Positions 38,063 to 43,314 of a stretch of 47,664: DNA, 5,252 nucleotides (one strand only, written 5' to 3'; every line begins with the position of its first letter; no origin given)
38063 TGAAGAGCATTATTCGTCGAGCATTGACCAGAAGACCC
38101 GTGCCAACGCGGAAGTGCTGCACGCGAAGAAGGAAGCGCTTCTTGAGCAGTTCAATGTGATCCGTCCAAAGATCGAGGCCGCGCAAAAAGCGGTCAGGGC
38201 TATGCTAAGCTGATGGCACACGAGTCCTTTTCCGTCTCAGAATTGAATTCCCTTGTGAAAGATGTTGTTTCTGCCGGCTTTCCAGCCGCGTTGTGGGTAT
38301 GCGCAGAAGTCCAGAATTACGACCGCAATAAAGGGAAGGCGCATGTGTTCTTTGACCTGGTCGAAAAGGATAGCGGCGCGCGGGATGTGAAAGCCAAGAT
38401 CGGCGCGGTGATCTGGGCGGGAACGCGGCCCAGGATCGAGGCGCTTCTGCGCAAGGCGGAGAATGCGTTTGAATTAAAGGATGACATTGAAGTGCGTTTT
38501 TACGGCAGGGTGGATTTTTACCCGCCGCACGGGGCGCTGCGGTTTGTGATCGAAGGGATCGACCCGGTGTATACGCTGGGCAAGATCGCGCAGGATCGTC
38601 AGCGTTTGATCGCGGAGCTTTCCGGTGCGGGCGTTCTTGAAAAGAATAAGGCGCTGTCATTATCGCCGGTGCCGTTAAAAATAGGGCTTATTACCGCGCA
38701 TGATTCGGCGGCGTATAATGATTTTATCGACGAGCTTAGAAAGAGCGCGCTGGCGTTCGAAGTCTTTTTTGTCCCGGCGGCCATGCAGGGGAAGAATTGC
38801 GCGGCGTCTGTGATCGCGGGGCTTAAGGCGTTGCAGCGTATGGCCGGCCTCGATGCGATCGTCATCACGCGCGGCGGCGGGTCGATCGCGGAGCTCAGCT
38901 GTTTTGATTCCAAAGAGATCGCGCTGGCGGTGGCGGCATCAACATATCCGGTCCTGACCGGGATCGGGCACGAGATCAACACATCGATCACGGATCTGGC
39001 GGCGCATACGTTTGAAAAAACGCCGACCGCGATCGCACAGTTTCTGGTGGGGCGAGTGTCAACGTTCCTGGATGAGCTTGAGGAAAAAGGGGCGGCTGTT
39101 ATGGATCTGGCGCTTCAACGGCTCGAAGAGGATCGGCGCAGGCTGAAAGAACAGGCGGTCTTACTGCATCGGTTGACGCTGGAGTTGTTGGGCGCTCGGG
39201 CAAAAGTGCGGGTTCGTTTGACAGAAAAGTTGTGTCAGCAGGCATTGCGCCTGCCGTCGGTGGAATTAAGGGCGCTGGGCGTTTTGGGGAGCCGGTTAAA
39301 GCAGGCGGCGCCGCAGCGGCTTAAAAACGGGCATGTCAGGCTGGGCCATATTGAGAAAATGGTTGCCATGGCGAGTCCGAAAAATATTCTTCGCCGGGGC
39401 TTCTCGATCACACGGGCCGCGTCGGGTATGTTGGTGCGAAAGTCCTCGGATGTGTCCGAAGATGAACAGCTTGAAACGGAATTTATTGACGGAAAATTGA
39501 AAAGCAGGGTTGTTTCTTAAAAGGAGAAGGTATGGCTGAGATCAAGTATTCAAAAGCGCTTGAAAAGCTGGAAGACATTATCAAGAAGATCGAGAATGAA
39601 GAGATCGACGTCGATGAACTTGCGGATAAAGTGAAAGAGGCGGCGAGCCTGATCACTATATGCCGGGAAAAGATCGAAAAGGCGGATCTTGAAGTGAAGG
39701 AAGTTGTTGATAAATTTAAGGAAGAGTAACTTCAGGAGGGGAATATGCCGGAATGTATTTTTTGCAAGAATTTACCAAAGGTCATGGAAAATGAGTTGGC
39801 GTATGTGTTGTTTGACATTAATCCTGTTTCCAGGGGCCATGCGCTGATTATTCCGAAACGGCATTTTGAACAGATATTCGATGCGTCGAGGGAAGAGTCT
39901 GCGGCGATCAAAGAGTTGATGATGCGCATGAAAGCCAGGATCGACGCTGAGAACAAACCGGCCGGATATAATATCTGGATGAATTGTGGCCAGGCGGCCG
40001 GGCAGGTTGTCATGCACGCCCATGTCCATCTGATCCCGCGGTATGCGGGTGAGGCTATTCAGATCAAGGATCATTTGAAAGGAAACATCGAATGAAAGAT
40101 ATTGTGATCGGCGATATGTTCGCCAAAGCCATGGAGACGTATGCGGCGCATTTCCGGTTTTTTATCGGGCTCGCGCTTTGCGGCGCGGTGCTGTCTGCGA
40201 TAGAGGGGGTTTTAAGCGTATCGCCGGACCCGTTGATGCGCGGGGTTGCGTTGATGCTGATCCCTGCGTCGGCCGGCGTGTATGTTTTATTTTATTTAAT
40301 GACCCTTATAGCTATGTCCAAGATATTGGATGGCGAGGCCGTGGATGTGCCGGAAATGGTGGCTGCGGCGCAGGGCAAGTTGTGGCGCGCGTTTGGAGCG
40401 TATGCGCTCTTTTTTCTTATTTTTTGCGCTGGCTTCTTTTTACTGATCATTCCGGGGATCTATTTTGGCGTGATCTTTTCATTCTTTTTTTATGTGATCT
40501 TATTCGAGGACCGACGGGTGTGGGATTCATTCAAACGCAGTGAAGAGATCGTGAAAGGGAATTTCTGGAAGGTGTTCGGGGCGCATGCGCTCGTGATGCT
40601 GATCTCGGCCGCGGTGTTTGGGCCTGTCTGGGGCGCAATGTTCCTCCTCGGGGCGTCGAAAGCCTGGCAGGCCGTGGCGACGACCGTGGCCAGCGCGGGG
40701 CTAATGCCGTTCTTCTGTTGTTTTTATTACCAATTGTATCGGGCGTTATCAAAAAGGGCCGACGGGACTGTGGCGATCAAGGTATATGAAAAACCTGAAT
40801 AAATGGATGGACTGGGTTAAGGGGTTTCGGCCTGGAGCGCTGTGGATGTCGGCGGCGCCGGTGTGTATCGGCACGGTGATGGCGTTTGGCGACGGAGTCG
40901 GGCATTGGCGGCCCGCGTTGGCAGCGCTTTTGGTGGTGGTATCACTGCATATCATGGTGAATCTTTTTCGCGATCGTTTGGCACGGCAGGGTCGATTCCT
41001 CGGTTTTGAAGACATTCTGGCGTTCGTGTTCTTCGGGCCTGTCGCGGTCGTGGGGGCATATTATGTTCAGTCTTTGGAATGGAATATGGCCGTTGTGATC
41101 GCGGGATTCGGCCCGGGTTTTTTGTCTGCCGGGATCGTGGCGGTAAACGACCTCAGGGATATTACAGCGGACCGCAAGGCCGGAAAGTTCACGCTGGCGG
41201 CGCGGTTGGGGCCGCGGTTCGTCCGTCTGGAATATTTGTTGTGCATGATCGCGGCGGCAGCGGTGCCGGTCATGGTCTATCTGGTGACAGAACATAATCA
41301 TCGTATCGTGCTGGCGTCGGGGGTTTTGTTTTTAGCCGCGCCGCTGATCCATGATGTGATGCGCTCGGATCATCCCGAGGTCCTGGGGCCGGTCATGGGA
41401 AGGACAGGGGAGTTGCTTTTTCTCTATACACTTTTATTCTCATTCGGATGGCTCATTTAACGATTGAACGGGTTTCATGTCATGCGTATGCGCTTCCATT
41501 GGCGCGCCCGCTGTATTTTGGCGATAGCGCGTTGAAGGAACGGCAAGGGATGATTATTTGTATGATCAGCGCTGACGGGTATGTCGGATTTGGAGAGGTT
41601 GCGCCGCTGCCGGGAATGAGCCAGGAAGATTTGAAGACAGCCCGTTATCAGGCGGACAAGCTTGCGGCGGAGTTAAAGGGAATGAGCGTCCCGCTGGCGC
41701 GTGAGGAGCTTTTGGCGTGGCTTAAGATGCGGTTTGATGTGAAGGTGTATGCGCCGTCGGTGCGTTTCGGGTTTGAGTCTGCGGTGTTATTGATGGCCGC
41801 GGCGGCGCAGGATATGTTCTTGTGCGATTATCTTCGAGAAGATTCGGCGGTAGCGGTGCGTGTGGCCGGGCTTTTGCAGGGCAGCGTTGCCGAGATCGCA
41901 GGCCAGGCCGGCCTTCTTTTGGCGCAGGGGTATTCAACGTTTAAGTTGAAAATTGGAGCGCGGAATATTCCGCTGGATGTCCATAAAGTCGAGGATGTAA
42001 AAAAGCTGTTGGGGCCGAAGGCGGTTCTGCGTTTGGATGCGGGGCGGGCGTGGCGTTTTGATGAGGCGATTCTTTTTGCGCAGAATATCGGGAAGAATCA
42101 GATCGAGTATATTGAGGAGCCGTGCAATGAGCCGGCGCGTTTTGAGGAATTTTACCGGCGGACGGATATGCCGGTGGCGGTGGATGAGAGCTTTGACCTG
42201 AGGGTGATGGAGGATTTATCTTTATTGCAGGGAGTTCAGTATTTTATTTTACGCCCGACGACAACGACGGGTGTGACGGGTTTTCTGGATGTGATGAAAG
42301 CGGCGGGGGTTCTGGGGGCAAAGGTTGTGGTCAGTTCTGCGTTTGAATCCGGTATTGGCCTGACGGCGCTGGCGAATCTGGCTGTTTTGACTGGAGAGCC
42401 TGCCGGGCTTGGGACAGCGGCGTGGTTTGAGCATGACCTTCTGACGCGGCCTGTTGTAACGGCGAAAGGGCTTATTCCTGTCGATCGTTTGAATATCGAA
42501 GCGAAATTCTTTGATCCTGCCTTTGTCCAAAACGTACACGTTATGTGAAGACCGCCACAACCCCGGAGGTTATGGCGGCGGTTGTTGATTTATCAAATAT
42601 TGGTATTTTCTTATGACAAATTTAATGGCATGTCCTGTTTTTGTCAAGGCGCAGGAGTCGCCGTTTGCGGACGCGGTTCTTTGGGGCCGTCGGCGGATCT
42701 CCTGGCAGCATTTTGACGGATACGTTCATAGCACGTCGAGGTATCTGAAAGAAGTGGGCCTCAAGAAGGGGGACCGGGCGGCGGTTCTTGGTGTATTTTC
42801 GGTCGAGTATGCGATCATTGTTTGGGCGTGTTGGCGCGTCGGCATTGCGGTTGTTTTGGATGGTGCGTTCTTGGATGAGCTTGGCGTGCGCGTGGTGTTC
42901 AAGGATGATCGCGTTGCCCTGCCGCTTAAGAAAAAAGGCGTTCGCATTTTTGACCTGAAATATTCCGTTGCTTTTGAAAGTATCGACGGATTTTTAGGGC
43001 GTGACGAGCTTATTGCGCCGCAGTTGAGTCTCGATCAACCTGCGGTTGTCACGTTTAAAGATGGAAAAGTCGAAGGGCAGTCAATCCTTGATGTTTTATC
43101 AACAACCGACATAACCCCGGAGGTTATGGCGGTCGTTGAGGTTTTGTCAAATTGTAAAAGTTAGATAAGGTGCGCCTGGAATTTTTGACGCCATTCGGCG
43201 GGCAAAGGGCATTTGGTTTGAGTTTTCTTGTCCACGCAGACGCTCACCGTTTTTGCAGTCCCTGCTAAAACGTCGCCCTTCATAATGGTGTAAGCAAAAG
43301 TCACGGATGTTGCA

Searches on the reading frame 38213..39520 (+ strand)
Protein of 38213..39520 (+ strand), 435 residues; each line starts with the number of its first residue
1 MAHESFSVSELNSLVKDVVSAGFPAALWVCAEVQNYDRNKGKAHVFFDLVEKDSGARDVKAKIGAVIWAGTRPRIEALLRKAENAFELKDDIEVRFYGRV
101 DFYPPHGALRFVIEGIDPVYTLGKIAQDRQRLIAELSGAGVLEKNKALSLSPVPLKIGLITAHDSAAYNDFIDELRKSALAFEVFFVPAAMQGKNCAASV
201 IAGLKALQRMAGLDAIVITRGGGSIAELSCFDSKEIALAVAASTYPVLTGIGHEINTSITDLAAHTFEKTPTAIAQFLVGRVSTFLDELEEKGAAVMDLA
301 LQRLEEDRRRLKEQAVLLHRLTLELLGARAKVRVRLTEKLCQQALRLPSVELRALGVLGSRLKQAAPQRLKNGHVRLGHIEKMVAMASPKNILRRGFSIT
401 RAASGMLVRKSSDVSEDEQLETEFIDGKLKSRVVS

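Call 15: search_protein_families(library=pfam, proteins=[window:38213-39520:+])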
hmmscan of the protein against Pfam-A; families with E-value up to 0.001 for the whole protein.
window:38213-39520:+ (435 aa): 2 families
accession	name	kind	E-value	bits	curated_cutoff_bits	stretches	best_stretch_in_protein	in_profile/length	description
PF02601.20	Exonuc_VII_L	-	5.6e-63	213.8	35.9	1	142-431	2-314/315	Exonuclease VII, large subunit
PF13742.12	tRNA_anti_2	-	1e-17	64.5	27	1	6-116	1-94/95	OB-fold nucleic acid binding domain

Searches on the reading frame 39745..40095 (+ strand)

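Call 15: search_protein_families(library=pfam, proteins=[window:39745-40095:+])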
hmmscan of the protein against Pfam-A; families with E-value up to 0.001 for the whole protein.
window:39745-40095:+ (116 aa): 2 families
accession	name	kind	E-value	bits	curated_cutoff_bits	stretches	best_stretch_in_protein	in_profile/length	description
PF01230.28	HIT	-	2.1e-22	80.1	21.5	1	12-101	8-97/98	HIT domain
PF11969.13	DcpS_C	-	1.3e-11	45.4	24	1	11-98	15-101/114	Scavenger mRNA decapping enzyme C-term binding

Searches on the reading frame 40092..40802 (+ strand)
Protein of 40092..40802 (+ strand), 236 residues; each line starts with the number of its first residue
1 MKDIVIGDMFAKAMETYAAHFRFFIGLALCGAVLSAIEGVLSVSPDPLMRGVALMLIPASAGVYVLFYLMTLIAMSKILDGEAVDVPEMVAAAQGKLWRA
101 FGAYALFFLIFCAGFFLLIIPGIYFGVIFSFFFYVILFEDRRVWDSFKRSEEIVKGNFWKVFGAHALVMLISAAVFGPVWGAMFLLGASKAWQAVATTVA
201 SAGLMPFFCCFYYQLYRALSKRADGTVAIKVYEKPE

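Call 15: search_protein_families(library=pfam, proteins=[window:40092-40802:+])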
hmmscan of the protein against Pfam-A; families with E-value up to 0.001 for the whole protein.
window:40092-40802:+ (236 aa): 2 families
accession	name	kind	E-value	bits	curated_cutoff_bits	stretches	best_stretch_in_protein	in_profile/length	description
PF06790.16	UPF0259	-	5.8e-05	23.5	31.4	1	105-161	138-194/248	Uncharacterised protein family (UPF0259)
PF10110.14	GPDPase_memb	-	0.00015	21.1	29.6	0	118-188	171-242/321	Membrane domain of glycerophosphoryl diester phosphodiesterase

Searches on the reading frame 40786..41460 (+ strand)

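Call 15: search_protein_families(library=pfam, proteins=[window:40786-41460:+])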
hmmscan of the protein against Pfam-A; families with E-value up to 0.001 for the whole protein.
window:40786-41460:+ (224 aa): 1 family
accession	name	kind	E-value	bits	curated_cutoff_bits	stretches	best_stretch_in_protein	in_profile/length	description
PF01040.23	UbiA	-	1.8e-13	50.8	34.2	1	18-193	69-233/250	UbiA prenyltransferase family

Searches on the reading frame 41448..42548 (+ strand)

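Call 15: search_protein_families(library=pfam, proteins=[window:41448-42548:+])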
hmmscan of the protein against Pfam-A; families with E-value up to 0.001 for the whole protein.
window:41448-42548:+ (366 aa): 2 families
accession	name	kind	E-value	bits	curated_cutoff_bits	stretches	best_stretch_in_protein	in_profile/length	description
PF13378.12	MR_MLE_C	-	8.7e-26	91.4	29.4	1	153-345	5-205/219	Enolase C-terminal domain-like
PF21508.2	MenC_N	-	9.6e-14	51.7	27.3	1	8-112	3-90/94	MenC, N-terminal domain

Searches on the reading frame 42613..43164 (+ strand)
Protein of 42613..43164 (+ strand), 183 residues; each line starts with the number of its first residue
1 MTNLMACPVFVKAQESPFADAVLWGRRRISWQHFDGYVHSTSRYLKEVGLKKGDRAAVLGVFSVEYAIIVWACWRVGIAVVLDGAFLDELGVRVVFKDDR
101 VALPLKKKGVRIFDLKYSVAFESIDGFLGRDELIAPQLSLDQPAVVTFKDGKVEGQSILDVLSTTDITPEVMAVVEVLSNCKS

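Call 15: search_protein_families(library=pfam, proteins=[window:42613-43164:+])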
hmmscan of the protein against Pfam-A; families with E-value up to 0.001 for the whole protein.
window:42613-43164:+ (183 aa): 1 family
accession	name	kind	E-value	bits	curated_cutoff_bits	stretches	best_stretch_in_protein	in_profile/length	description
PF00501.34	AMP-binding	-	1.8e-10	40.6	29.9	1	12-101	4-94/384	AMP-binding enzyme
